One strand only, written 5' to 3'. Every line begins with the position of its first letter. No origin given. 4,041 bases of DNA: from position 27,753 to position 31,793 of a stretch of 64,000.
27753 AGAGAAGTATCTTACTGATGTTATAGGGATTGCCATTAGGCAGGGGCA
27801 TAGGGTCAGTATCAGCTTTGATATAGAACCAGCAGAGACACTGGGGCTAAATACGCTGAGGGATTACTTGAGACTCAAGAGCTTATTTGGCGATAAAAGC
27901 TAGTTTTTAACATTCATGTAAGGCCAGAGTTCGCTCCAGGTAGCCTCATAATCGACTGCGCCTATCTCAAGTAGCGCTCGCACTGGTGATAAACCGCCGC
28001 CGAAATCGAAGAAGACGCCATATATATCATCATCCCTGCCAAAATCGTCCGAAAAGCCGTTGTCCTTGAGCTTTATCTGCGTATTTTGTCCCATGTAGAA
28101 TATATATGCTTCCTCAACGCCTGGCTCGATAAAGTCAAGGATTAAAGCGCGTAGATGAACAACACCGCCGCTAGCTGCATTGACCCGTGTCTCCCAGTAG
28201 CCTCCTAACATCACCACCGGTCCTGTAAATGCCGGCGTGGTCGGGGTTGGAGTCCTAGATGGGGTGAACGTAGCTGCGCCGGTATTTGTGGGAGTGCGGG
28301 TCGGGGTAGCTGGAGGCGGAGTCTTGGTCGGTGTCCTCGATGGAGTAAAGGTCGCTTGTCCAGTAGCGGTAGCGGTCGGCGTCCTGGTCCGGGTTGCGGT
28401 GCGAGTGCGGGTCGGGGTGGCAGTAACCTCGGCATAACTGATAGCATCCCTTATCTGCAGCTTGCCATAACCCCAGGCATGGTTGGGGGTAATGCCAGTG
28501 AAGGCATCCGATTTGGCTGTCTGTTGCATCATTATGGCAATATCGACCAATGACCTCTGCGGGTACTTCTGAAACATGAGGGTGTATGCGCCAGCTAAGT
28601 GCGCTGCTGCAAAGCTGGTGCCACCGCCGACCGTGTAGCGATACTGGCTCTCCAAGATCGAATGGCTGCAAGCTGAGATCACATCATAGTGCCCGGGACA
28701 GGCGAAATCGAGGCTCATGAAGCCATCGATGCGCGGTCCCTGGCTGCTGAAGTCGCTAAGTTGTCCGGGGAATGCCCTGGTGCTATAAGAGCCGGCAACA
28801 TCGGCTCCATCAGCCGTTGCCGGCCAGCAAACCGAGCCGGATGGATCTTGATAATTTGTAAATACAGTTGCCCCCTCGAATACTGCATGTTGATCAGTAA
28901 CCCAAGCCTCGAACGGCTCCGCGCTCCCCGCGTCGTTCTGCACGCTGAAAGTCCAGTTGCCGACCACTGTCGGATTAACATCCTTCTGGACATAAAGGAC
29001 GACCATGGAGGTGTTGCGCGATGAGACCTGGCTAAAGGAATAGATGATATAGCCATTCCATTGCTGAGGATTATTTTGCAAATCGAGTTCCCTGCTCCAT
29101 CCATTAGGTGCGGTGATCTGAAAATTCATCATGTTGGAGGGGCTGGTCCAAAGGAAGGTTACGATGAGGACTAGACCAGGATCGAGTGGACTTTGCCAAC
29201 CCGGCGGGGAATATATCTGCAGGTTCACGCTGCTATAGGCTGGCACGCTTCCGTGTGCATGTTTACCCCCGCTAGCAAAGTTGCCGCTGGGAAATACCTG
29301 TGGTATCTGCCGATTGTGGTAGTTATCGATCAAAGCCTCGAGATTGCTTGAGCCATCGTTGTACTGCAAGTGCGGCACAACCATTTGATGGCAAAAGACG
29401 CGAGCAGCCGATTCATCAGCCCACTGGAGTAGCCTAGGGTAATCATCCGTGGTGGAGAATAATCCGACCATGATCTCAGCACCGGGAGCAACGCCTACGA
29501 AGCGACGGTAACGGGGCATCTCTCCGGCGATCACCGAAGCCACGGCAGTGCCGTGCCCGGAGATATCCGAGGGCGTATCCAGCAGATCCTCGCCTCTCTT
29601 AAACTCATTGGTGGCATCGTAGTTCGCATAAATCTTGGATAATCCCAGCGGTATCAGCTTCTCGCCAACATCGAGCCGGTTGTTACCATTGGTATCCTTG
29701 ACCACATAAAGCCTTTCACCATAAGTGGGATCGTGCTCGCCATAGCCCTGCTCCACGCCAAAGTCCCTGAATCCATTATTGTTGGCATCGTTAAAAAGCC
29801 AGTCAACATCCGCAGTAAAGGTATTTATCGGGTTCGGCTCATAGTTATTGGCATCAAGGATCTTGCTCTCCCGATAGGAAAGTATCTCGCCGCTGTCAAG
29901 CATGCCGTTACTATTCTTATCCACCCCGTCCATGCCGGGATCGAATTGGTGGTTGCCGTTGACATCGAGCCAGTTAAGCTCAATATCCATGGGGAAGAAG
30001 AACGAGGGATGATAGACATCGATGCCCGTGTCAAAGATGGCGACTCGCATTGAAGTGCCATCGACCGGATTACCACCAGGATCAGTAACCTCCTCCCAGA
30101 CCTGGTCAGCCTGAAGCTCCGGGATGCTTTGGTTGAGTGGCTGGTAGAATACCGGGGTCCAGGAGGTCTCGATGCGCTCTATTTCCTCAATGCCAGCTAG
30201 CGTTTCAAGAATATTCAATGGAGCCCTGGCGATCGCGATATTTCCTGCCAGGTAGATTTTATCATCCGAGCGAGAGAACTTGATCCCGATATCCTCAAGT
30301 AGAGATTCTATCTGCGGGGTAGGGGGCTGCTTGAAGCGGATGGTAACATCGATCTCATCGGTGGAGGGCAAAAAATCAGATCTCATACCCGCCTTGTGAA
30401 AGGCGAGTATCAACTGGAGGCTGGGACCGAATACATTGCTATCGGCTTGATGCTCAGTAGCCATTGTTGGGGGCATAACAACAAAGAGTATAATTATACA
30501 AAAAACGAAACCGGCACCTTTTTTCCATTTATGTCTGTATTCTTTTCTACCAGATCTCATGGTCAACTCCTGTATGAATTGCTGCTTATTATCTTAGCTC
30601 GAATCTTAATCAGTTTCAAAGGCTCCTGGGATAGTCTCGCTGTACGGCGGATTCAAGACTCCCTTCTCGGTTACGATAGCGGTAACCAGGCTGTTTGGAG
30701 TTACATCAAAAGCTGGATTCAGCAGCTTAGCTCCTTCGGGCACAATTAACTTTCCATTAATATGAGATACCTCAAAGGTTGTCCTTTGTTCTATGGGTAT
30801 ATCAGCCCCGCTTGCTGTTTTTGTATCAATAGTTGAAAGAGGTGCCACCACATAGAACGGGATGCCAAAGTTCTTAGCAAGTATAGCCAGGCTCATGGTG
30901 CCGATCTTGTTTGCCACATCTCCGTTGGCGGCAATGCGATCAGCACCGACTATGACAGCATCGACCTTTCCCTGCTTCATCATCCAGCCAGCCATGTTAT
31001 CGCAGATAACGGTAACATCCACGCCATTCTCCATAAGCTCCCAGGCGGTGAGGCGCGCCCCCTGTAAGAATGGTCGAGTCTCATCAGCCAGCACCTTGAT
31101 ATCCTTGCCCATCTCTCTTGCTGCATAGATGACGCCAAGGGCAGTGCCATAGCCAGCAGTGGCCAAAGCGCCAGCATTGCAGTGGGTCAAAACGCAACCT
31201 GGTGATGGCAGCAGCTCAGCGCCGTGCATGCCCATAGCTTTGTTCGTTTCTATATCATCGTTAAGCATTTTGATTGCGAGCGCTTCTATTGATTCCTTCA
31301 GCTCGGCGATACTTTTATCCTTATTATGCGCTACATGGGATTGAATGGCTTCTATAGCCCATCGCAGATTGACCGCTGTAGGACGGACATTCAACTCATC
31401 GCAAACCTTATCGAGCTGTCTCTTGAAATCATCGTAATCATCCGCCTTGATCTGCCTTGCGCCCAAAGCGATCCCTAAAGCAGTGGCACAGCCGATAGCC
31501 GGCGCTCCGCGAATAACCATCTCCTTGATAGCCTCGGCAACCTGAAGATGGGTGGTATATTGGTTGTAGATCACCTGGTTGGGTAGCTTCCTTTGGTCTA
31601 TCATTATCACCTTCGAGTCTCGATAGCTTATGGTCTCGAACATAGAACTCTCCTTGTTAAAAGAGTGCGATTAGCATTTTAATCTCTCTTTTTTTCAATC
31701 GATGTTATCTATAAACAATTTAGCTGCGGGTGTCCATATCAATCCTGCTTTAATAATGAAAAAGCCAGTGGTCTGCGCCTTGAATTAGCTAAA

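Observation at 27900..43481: Three secreted proteins share an unassigned C-terminal domain behind PT-rich linkers, and two of them bracket the T2SS/T4P-like module.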

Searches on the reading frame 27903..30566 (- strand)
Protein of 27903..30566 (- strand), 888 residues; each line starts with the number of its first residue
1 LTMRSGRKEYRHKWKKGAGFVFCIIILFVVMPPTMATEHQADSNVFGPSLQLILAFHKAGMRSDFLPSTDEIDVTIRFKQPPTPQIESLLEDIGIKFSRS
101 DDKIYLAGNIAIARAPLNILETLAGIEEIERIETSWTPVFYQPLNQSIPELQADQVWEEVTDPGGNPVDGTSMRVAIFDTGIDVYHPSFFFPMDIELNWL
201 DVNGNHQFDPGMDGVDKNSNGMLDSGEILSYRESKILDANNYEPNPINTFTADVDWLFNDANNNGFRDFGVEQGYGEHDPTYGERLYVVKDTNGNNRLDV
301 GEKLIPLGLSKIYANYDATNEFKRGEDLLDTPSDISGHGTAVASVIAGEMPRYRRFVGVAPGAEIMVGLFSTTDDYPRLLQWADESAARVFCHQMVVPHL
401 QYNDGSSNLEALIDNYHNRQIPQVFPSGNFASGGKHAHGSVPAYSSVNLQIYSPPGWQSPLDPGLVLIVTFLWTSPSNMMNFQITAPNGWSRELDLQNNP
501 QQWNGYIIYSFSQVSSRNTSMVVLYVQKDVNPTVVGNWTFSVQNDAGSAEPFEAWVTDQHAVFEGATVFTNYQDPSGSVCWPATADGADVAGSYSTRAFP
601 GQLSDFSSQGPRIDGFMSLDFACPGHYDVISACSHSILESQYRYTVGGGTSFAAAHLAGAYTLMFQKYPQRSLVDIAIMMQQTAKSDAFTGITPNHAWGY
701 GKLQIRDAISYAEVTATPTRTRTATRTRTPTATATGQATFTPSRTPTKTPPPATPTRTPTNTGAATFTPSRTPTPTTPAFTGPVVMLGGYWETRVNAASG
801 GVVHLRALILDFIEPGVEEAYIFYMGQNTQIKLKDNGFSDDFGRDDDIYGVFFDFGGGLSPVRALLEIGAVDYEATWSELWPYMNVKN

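Call 6: search_protein_families(library=pfam, proteins=[window:27903-30566:-], max_evalue=1)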
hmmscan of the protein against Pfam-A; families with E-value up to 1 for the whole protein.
window:27903-30566:- (888 aa): 2 families
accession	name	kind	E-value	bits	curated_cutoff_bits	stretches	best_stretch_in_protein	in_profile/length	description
PF00082.27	Peptidase_S8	-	6e-25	88.6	21.8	2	575-701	160-288/288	Subtilase family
PF23657.1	DUF7151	-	0.0016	18.8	27.2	1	214-230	25-41/46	Domain of unknown function (DUF7151)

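Call 7: search_protein_families(library=ncbifam, proteins=[window:27903-30566:-], max_evalue=1)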
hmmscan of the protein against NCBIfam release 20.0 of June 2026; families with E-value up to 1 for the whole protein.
window:27903-30566:- (888 aa): 5 families
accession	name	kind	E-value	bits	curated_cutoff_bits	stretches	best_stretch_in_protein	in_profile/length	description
TIGR03921.1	T7SS_mycosin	equivalog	8.3e-18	64.6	278.75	2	618-737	188-315/353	type VII secretion-associated serine protease mycosin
NF040809.1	germ_prot_CspBA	exception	9.1e-12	43.4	1250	1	333-707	719-1093/1099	bifunctional germination protease/germinant receptor pseudoprotease CspBA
NF040808.2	CspC_non_triad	exception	0.0073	14.8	675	0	527-709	374-549/556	bile acid germinant receptor pseudoprotease CspC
NF040553.1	SGO_0316_fam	subfamily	0.0082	13.8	1400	1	602-688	652-735/1486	SGO_0316/SGO_0317 family LPXTG-anchored serine peptidase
NF049966.1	QH_SP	equivalog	0.017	14.5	165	1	643-685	170-212/219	subtilisin-like serine protease QhpE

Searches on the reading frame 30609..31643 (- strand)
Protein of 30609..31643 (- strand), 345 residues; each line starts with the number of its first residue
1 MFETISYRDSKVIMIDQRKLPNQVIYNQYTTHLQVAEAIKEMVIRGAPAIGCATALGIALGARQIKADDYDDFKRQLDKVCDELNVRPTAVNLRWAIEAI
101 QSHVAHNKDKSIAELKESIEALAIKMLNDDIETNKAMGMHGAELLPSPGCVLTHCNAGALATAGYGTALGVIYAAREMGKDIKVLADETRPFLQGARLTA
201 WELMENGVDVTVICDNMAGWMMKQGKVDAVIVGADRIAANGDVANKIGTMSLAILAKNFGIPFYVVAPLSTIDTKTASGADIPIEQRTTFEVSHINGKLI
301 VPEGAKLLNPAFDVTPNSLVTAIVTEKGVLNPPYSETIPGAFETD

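Call 9: search_protein_families(library=pfam, proteins=[window:30609-31643:-], max_evalue=0.01)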
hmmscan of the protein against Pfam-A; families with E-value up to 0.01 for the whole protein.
window:30609-31643:- (345 aa): 1 family
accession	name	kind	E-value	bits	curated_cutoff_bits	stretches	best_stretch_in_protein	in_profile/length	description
PF01008.23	IF-2B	-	5.3e-89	298.6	22.4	1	44-332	2-280/280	Initiation factor 2 subunit family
